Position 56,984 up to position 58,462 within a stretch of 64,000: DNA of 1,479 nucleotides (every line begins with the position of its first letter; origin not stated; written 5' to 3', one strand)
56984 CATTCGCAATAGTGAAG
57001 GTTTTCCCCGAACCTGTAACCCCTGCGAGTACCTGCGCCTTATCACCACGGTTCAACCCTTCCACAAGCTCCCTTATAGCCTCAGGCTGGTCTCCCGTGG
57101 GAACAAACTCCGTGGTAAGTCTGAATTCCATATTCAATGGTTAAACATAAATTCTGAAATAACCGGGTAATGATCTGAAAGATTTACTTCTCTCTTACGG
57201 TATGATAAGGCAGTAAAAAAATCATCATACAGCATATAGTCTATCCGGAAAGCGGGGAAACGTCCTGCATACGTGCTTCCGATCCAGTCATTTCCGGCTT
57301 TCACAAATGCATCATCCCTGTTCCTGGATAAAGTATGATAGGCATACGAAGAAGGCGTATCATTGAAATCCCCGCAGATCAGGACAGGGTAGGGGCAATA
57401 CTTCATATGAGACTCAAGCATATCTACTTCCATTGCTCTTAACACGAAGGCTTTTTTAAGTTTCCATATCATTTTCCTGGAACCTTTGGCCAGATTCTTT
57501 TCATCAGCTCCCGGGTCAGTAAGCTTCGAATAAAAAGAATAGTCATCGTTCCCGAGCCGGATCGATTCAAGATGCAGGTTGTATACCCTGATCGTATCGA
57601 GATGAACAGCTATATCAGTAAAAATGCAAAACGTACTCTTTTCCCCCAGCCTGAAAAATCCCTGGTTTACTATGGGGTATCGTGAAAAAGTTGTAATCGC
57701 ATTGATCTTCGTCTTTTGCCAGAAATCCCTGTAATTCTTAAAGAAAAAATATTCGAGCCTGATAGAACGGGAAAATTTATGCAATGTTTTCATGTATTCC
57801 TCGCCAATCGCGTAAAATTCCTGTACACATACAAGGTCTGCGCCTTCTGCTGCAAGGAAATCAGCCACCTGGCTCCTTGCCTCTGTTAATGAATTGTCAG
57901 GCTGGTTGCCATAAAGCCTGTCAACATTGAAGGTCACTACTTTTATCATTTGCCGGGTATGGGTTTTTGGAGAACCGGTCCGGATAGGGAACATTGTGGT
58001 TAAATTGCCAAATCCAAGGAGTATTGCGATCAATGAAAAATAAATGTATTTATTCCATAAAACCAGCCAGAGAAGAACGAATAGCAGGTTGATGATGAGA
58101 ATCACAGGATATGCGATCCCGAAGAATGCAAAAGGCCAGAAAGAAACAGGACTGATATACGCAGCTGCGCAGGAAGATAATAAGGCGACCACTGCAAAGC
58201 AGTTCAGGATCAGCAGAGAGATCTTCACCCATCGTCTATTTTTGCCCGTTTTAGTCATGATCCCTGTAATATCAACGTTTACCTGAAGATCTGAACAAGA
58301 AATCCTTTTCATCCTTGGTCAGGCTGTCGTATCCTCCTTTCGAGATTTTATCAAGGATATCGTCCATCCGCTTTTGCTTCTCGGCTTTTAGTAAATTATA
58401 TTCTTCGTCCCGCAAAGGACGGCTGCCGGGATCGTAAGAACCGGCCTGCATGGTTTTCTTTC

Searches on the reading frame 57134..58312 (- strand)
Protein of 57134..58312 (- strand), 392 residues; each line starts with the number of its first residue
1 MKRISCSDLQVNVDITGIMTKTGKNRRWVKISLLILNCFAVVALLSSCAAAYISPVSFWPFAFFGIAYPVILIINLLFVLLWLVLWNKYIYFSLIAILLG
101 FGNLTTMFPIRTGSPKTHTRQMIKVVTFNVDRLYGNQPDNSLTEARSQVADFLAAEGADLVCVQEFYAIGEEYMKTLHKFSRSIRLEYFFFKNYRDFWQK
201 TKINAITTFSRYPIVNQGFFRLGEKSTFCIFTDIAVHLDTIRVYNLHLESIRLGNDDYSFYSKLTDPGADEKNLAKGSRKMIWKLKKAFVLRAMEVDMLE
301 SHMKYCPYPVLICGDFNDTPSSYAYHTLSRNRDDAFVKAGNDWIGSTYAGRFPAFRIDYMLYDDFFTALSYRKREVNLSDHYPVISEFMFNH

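Call 25: search_protein_families(library=pfam, proteins=[window:57134-58312:-], max_evalue=0.001)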
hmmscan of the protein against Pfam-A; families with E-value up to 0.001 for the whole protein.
window:57134-58312:- (392 aa): 1 family
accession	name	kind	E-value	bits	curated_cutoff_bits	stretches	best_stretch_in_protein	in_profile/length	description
PF03372.29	Exo_endo_phos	-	7.4e-18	65.5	24.5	1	126-381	1-225/225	Endonuclease/Exonuclease/phosphatase family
